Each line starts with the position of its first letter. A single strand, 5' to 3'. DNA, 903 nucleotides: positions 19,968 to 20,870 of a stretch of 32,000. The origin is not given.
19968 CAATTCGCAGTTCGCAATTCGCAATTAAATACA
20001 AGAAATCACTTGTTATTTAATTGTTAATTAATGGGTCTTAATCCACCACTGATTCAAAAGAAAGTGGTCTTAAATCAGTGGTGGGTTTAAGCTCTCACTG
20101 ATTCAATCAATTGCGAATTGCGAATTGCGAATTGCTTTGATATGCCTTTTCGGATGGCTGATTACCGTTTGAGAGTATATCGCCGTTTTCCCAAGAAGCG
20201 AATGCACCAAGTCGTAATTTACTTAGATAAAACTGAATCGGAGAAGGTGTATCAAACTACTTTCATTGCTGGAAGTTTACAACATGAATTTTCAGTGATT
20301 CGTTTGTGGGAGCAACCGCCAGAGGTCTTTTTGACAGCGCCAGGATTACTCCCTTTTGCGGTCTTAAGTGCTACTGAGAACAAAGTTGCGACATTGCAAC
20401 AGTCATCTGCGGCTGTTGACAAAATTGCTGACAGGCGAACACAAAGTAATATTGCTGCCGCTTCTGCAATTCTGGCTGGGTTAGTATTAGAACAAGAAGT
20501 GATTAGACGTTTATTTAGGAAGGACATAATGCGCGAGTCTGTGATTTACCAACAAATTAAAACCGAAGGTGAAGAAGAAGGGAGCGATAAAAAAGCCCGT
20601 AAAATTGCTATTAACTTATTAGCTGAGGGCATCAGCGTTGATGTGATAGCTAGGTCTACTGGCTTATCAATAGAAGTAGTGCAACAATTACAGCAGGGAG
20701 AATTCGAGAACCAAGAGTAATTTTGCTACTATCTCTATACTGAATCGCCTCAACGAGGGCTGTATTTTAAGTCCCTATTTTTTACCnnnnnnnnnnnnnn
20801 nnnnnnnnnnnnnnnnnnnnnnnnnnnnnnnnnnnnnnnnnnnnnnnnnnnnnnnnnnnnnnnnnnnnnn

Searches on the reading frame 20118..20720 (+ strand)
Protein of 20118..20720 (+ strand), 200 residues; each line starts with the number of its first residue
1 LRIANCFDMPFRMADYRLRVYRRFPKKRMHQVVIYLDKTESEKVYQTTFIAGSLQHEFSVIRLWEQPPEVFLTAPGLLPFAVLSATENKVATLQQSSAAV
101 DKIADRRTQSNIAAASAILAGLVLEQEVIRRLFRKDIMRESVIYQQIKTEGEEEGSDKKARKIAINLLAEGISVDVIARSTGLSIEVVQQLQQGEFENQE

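Call 66: search_protein_families(library=pfam, proteins=[window:20118-20720:+], max_evalue=0.001)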
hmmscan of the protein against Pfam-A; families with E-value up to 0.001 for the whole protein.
window:20118-20720:+ (200 aa): 1 family
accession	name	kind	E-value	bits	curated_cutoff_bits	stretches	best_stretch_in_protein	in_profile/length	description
PF17782.7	DprA_WH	-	0.00011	22.6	22.9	0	153-190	7-44/61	DprA winged helix domain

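Call 77: search_protein_families(library=padloc, proteins=[window:20118-20720:+], max_evalue=0.001)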
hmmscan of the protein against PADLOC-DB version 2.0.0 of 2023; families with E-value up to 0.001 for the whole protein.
window:20118-20720:+ (200 aa): 0 families
